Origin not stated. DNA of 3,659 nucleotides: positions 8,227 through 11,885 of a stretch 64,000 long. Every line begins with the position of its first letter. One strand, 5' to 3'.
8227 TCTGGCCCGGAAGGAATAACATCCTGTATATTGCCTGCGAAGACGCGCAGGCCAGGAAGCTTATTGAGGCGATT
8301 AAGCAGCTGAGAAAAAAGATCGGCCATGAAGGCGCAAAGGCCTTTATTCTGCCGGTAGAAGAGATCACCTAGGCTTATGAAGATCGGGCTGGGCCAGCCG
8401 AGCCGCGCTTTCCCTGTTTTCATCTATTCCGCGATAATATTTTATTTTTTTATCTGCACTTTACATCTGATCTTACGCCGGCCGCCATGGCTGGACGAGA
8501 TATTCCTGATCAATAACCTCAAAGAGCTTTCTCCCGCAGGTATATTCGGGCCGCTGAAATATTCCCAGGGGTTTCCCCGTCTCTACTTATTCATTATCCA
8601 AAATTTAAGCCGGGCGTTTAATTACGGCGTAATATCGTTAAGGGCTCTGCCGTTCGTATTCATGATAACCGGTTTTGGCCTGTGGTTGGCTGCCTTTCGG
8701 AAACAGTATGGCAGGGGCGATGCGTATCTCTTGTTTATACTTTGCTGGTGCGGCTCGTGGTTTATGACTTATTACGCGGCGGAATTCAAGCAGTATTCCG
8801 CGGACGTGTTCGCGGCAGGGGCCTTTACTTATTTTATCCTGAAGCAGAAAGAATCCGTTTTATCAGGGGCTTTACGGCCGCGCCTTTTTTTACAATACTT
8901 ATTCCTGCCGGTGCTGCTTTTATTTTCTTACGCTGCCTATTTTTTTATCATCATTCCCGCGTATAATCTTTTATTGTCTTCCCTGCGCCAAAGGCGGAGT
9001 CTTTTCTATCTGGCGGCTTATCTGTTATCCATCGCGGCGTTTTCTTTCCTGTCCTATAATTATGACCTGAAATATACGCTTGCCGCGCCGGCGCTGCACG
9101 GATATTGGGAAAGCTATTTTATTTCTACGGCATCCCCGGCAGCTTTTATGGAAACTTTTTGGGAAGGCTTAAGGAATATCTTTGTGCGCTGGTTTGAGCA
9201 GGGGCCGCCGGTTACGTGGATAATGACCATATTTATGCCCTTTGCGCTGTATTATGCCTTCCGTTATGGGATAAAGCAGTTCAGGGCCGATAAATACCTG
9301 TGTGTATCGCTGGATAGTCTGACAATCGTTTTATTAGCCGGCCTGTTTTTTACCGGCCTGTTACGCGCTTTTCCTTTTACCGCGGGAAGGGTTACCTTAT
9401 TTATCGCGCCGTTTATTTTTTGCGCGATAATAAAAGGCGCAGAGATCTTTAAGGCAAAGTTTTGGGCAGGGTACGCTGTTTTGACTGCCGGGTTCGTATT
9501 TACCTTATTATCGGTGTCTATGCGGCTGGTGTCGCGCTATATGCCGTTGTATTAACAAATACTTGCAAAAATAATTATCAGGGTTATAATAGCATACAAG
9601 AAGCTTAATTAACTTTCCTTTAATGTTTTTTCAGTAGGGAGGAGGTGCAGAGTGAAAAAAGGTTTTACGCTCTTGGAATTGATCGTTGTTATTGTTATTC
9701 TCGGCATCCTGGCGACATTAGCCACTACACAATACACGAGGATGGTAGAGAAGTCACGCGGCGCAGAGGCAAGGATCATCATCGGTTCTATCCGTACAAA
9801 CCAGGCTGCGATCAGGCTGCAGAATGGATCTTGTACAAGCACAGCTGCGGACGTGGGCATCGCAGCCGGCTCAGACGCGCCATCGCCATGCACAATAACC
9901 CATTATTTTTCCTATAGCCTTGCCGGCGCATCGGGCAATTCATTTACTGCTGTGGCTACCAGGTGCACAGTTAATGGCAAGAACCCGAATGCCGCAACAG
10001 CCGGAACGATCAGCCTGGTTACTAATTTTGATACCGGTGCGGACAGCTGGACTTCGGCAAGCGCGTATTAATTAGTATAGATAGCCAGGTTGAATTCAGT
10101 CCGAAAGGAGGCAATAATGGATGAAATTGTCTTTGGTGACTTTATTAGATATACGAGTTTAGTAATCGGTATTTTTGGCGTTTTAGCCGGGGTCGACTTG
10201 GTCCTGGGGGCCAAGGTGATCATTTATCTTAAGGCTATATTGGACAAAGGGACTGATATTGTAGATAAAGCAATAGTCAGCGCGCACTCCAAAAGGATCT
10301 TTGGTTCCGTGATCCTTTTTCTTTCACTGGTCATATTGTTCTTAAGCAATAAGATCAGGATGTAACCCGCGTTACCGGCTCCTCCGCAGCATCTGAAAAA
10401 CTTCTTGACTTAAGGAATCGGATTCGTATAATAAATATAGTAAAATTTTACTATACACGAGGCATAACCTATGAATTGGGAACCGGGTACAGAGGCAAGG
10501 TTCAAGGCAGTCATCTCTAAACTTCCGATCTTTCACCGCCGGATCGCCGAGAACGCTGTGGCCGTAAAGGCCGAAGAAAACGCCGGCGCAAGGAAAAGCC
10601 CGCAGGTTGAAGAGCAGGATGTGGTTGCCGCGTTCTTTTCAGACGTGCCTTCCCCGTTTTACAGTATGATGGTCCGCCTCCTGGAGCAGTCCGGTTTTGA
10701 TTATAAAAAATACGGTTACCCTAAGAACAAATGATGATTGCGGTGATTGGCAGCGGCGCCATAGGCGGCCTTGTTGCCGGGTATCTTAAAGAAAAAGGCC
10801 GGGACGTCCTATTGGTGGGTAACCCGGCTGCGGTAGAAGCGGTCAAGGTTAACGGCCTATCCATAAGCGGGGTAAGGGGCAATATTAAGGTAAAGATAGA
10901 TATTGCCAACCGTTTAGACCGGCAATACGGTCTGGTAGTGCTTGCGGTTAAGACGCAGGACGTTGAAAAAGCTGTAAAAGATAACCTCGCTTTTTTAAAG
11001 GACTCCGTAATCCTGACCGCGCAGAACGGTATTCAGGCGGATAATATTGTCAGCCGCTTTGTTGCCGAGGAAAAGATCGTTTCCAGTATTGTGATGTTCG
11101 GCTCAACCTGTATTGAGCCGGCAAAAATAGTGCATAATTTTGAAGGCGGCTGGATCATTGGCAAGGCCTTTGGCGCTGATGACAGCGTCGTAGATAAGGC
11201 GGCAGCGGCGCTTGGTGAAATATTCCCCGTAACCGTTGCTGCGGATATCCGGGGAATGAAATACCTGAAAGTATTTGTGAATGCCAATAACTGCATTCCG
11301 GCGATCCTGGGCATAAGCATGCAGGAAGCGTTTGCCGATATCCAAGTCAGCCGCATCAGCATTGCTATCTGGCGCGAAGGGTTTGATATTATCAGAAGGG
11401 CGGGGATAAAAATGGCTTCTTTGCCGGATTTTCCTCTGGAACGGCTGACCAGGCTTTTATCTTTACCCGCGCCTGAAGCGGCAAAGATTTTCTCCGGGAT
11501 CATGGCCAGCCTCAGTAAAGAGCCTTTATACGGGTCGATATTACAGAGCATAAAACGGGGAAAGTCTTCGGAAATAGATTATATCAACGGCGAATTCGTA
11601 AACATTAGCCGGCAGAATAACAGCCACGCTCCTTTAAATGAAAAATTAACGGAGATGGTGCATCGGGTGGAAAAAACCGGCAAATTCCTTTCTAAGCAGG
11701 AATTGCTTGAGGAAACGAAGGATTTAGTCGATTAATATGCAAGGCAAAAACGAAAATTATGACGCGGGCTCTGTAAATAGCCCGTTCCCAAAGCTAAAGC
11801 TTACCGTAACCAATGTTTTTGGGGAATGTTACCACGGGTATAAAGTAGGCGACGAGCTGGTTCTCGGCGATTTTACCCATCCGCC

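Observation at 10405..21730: Type II polyketide-synthase-like biosynthetic operon in a non-actinomycete context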

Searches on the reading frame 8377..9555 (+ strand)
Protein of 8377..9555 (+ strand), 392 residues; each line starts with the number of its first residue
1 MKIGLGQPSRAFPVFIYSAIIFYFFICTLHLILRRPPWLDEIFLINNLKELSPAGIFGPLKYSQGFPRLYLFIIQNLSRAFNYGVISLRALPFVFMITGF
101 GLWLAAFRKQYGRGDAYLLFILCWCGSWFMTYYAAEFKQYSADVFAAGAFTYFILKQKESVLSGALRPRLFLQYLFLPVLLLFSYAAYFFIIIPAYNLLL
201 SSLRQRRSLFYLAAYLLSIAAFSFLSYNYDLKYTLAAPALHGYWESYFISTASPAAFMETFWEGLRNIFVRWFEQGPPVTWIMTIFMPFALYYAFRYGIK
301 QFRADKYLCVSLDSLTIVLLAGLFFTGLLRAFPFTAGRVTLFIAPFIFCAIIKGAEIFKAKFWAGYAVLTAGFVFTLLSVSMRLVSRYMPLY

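Call 4: search_protein_families(library=pfam, proteins=[window:8377-9555:+], max_evalue=0.01)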
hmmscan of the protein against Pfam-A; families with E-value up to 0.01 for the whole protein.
window:8377-9555:+ (392 aa): 0 families

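Call 6: search_protein_families(library=ncbifam, proteins=[window:8377-9555:+], max_evalue=0.01)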
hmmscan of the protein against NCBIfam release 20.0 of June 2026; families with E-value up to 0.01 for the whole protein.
window:8377-9555:+ (392 aa): 0 families

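Call 31: search_protein_families(library=pfam, proteins=[window:8377-9555:+], max_evalue=10)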
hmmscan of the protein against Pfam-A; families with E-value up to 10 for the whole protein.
window:8377-9555:+ (392 aa): 1 family
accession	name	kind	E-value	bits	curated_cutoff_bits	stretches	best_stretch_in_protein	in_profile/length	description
PF02529.20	PetG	-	5.3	7.4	23.7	1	96-116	15-34/36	Cytochrome B6-F complex subunit 5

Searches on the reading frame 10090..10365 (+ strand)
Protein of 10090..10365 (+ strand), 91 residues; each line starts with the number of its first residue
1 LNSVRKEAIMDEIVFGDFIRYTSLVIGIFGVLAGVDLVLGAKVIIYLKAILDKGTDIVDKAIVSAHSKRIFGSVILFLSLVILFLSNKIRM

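Call 4: search_protein_families(library=pfam, proteins=[window:10090-10365:+], max_evalue=0.01)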
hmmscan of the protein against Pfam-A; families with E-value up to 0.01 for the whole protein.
window:10090-10365:+ (91 aa): 0 families

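Call 6: search_protein_families(library=ncbifam, proteins=[window:10090-10365:+], max_evalue=0.01)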
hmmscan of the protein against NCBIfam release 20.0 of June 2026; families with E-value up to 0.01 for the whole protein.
window:10090-10365:+ (91 aa): 0 families

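Call 31: search_protein_families(library=pfam, proteins=[window:10117-10365:+], max_evalue=10)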
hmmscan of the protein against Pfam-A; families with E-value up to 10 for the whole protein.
window:10117-10365:+ (82 aa): 2 families
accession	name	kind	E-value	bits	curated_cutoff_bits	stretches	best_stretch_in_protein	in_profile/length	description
PF14007.11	YtpI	-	0.043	14.6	29.4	1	30-78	6-54/87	YtpI-like protein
PF13212.11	DUF4020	-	0.1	12.7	22.7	1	22-60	73-111/182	Domain of unknown function (DUF4020)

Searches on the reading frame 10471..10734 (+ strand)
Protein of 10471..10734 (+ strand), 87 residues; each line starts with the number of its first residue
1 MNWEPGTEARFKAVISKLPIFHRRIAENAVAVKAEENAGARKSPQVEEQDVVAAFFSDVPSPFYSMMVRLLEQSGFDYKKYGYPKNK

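Call 3: search_protein_families(library=pfam, proteins=[window:10471-10734:+], max_evalue=0.01)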
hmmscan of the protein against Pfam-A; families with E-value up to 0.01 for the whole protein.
window:10471-10734:+ (87 aa): 1 family
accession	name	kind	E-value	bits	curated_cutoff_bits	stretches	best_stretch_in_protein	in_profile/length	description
PF11084.13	DUF2621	-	0.00029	21.3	27.7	1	3-81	57-135/139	Protein of unknown function (DUF2621)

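Call 5: search_protein_families(library=ncbifam, proteins=[window:10471-10734:+], max_evalue=0.01)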
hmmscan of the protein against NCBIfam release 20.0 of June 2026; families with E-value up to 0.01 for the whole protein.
window:10471-10734:+ (87 aa): 0 families

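Call 31: search_protein_families(library=pfam, proteins=[window:10471-10734:+], max_evalue=10)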
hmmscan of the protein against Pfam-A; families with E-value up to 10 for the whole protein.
window:10471-10734:+ (87 aa): 1 family
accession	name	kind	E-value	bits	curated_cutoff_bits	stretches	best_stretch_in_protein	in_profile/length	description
PF11084.13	DUF2621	-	0.00029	21.3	27.7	1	3-81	57-135/139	Protein of unknown function (DUF2621)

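Call 78: search_solved_structures(query=window:10471-10734:+, max_evalue=10, show_alignments=2)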
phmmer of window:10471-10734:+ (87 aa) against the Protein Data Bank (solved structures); distinct sequences matched with E-value up to 10: 0.

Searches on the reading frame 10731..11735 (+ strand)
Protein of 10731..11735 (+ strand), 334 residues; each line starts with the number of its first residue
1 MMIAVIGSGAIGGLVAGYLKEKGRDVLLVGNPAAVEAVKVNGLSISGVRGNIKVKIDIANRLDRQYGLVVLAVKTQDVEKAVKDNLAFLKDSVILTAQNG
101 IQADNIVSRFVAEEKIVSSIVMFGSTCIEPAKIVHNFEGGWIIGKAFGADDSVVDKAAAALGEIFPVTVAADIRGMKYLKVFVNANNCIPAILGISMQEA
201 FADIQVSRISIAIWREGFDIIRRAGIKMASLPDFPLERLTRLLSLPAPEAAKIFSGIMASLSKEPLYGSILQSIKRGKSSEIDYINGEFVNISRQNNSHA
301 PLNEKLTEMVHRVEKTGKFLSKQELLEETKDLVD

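Call 3: search_protein_families(library=pfam, proteins=[window:10731-11735:+], max_evalue=0.01)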
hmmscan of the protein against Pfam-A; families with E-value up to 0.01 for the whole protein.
window:10731-11735:+ (334 aa): 4 families
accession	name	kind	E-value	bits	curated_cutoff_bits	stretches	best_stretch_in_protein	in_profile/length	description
PF02558.23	ApbA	-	7.6e-29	100.7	22.2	1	3-145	1-147/150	Ketopantoate reductase PanE/ApbA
PF08546.17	ApbA_C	-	3e-16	60.4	22.7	1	172-314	1-125/125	Ketopantoate reductase PanE/ApbA C terminal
PF01210.29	NAD_Gly3P_dh_N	-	0.00029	21.3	23.1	1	3-107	2-114/158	NAD-dependent glycerol-3-phosphate dehydrogenase N-terminus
PF03807.23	F420_oxidored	-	0.0035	18.3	21.6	0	3-99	2-93/94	NADP oxidoreductase coenzyme F420-dependent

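Call 5: search_protein_families(library=ncbifam, proteins=[window:10731-11735:+], max_evalue=0.01)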
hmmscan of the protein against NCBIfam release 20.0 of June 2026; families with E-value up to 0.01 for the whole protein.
window:10731-11735:+ (334 aa): 21 families
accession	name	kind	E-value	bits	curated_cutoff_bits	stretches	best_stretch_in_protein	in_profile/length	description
TIGR00745.1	apbA_panE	subfamily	2.3e-44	151.9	141.35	1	3-315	2-303/305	2-dehydropantoate 2-reductase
NF006083.0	PRK08229.1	equivalog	7.5e-39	133.6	371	1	2-329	4-334/341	2-dehydropantoate 2-reductase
NF005092.1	PRK06522.2-3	equivalog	6.1e-36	124.1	500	2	1-232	1-233/296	2-dehydropantoate 2-reductase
NF005091.0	PRK06522.2-2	equivalog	3.6e-26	92.1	252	1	1-230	2-232/302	2-dehydropantoate 2-reductase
NF005088.0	PRK06522.1-2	subfamily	9.2e-26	90.6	371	2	1-227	1-233/308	2-dehydropantoate 2-reductase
NF005089.0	PRK06522.1-4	subfamily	3e-20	72.8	223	2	1-101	1-104/326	2-dehydropantoate 2-reductase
NF005087.0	PRK06522.1-1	equivalog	1.1e-17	64.1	351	2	1-185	1-181/296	2-dehydropantoate 2-reductase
NF005093.0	PRK06522.2-4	equivalog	7.3e-17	61.7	308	1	1-193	4-199/304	2-dehydropantoate 2-reductase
NF005094.0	PRK06522.2-5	equivalog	6.2e-16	58.6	382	1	1-136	1-139/307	2-dehydropantoate 2-reductase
NF009541.0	PRK12921.1-1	equivalog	2.5e-15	56.5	338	1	2-229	7-227/297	oxidoreductase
NF009543.0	PRK12921.1-5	equivalog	6.5e-14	51.8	339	2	267-314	256-303/305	oxidoreductase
NF004887.0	PRK06249.1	equivalog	3.5e-12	46.2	360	1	2-152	7-163/316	putative 2-dehydropantoate 2-reductase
NF004311.0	PRK05708.1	equivalog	1.5e-10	40.4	378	1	2-184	4-188/305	putative 2-dehydropantoate 2-reductase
NF005090.0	PRK06522.2-1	equivalog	7.4e-07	28.7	496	1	1-195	3-198/296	2-dehydropantoate 2-reductase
NF009542.0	PRK12921.1-4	equivalog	8e-07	28.6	288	1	1-101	2-98/286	oxidoreductase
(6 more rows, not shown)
